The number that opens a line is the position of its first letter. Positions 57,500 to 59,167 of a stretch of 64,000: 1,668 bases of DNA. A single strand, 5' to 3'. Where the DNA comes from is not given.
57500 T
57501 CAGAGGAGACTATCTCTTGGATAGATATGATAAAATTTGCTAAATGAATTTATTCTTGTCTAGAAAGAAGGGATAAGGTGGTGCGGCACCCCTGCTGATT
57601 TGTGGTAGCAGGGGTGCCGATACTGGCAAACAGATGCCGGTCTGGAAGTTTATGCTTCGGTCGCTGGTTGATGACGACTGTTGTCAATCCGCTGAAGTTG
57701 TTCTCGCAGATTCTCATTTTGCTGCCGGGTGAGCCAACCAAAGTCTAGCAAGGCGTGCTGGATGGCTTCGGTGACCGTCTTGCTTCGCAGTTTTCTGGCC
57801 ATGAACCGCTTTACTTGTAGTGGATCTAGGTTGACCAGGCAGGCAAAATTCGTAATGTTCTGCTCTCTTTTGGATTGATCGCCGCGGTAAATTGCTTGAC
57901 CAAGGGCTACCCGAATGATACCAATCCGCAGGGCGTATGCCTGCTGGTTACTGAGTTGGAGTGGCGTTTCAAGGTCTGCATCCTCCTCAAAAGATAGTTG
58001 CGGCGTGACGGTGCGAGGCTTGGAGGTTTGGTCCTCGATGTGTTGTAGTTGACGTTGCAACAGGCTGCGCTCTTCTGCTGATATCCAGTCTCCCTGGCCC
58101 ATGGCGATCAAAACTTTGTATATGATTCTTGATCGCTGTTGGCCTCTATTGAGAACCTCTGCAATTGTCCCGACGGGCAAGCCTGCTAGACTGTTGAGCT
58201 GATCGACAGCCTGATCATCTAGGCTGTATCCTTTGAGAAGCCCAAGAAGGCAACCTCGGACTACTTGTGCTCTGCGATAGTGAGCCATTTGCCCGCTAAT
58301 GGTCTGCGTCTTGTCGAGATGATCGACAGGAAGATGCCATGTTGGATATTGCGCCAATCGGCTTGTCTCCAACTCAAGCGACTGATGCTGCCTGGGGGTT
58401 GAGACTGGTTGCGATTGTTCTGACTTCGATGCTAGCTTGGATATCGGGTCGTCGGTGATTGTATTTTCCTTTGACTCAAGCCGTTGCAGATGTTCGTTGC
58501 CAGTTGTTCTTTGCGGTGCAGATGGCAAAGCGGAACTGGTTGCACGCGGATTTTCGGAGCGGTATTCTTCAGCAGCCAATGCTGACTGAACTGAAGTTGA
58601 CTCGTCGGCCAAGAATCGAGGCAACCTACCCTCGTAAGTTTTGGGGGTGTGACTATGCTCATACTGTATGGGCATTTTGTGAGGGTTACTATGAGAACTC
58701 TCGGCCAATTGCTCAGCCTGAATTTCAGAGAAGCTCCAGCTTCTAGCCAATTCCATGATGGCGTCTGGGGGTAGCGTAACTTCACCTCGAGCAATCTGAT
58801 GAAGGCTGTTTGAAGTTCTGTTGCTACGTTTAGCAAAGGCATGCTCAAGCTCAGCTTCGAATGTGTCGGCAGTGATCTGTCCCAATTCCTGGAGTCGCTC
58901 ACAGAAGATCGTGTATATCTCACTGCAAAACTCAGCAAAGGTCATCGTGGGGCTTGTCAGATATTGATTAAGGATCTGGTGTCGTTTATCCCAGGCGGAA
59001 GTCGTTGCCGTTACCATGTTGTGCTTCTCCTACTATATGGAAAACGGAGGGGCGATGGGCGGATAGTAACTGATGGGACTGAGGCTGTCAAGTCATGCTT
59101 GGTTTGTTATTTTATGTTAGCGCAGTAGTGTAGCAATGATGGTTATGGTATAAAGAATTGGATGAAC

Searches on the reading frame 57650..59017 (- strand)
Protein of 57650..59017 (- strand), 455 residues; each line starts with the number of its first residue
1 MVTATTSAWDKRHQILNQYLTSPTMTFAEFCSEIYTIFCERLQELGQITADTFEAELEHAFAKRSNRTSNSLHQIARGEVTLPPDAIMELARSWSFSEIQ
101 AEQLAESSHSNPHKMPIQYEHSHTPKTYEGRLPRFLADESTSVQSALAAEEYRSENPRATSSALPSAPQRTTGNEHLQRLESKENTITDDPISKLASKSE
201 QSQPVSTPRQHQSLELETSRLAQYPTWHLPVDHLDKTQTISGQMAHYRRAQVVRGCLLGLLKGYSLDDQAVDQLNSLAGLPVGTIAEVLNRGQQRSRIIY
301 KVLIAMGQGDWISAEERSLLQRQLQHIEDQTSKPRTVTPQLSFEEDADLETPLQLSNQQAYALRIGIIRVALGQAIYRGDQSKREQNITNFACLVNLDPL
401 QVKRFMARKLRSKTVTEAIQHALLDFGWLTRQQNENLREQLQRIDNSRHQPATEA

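Call 13: search_protein_families(library=pfam, proteins=[window:57650-59017:-], max_evalue=0.01)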
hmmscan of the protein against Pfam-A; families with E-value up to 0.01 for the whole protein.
window:57650-59017:- (455 aa): 1 family
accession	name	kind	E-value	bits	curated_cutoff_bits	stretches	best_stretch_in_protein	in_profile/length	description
PF23134.2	TRIP4_3rd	-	0.0014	19.5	27.7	0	310-335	12-37/54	TRIP4, third domain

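Call 32: search_protein_families(library=padloc, proteins=[window:57650-59017:-], max_evalue=0.01)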
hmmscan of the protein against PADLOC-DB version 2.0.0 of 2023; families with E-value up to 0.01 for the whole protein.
window:57650-59017:- (455 aa): 0 families

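Call 46: find_homologous_proteins(query=window:57650-59017:-)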
Query window:57650-59017:- (455 aa): 1 proteins with E <= 0.001 among 8000 candidates.
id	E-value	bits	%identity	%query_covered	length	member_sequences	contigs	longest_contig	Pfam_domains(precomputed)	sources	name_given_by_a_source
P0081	1.4e-297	1004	100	100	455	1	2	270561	-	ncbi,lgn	-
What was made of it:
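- Tried and rejected: The word-based search found only the protein itself (call 46).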

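Call 58: search_protein_families(library=phrogs, proteins=[window:57650-59017:-], max_evalue=0.001)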
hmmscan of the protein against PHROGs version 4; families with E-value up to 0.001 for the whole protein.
window:57650-59017:- (455 aa): 0 families

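Call 70: search_protein_representatives(alignment_id=A4)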
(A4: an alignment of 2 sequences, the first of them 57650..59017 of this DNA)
Query: 2 sequences, 458 profile positions. Proteins with E-value up to 0.001 (for the whole library): 3; up to 1e-10: 2; up to 1e-30: 2. The best 3 are listed.
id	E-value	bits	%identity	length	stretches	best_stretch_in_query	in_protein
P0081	6.4e-279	941.6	-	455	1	1-458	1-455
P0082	2.7e-160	550.6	-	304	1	1-349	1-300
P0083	6.0e-05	38.5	-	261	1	14-140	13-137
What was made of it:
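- Tried and rejected: The full HMMER profile search found the two paralogs plus one weak hit (call 70).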

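Call 71: search_protein_families(library=pfam, proteins=[window:57650-59017:-, P0083], max_evalue=10)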
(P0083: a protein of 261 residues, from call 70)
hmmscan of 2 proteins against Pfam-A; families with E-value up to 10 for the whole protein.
window:57650-59017:- (455 aa): 1 family
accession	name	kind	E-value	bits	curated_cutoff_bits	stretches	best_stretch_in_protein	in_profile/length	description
PF23134.2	TRIP4_3rd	-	0.0014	19.5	27.7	1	310-335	12-37/54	TRIP4, third domain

P0083 (261 aa): 1 family
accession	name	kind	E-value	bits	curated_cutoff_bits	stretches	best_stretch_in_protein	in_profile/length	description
PF03874.21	RNA_pol_Rpb4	-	0.18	12.5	25.6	1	95-257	2-89/116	RNA polymerase Rpb4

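Call 76: predict_structure(alignment_id=A4)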
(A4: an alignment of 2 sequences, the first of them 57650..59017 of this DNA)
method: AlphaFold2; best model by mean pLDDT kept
length: 455 residues; sequences in the alignment: 2
mean_pLDDT: 51.4   pTM: 0.27
mean pLDDT of the five models: 51.4, 47.2, 46.2, 44.9, 43.8
residues with pLDDT >= 90: 0; 70-90: 76; 50-70: 192; < 50: 187
segments of 3 or more residues with pLDDT < 50: 1-5, 112-243, 263-266, 292-294, 331-360, 447-455
pLDDT, mean of each block of 10 residues (from residue 1): 52 86 75 76 69 56 51 54 71 77 76 35 26 27 28 28 29 31 31 29 28 28 28 33 53 60 51 68 65 56 63 61 59 36 27 37 56 63 72 66 68 59 62 65 51 38
secondary structure, 60 per line:
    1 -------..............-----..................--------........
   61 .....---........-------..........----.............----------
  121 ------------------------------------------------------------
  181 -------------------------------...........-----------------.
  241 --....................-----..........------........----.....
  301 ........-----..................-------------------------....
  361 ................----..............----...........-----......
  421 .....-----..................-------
elements in order: H8-21 H27-44 H53-65 H69-76 H84-93 H98-110 H212-222 H243-262 H268-277 H284-291 H296-308 H314-330 H357-376 H381-394 H399-409 H415-425 H431-448

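Call 80: fold_search(model_id=the predicted structure, library=pdb)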
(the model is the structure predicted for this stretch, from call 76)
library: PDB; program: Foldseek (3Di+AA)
matches with E <= 10: 82; with E <= 0.001: 0
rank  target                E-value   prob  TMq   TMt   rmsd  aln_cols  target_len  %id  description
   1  3trb_B                1.1e+00  0.80  0.12  0.42   4.5        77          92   17  Structure of an addiction module antidote protein of a HigA (higA) family from Coxiella burnetii (released 2011-09-28)
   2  3trb_A                1.2e+00  0.77  0.12  0.43   4.6        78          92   17  Structure of an addiction module antidote protein of a HigA (higA) family from Coxiella burnetii (released 2011-09-28)
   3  5fwl_E                1.6e+00  0.06  0.08  0.12  32.9       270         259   12  Atomic cryoEM structure of Hsp90-Cdc37-Cdk4 complex (released 2016-07-06)
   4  6cf1_B                2.0e+00  0.38  0.12  0.41  15.4       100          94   13  Proteus vulgaris HigA antitoxin structure (released 2019-02-27)
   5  4p1n_B                2.1e+00  0.10  0.12  0.21  17.5       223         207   11  Crystal structure of Atg1-Atg13 complex (released 2014-05-07)
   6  6cf1_A                2.2e+00  0.51  0.12  0.43  11.3        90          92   12  Proteus vulgaris HigA antitoxin structure (released 2019-02-27)
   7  6vli_D                2.3e+00  0.09  0.09  0.21  17.2       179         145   13  Crystal structure of transcriptional regulator from bacteriophage 186 (released 2021-06-16)
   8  6chv_A                2.5e+00  0.44  0.13  0.46  13.3        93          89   12  Proteus vulgaris HigA antitoxin bound to DNA (released 2019-02-27)
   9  6chv_H                3.0e+00  0.38  0.13  0.46  13.1        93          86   12  Proteus vulgaris HigA antitoxin bound to DNA (released 2019-02-27)
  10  9chn_C                3.3e+00  0.35  0.13  0.46  11.5        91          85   12  P. vulgaris trimeric HigBA- operator 2 DNA (released 2025-07-02)
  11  6chv_B                3.3e+00  0.35  0.13  0.46  13.2        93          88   12  Proteus vulgaris HigA antitoxin bound to DNA (released 2019-02-27)
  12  9chl_A                3.3e+00  0.30  0.12  0.40  12.2        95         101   14  P. vulgaris tetrameric HigBA- operator 2 DNA (released 2025-07-02)
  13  7csw_A                3.4e+00  0.44  0.11  0.41   4.3        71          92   17  Pseudomonas aeruginosa antitoxin HigA with pa2440 promoter (released 2021-01-13)
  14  6lb3_H                3.4e+00  0.41  0.11  0.41   7.5        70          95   20  Crystal structure of PA4674 in complex with its operator DNA (18bp) from Pseudomonas aeruginosa (released 2020-11-18)
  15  6chv_D                3.4e+00  0.35  0.13  0.45  13.4        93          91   12  Proteus vulgaris HigA antitoxin bound to DNA (released 2019-02-27)
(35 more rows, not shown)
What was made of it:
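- The HTH nature of the paralogs rests on a low-confidence model (pLDDT 51) and non-significant fold matches (E >= 1.1; calls 76, 80).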
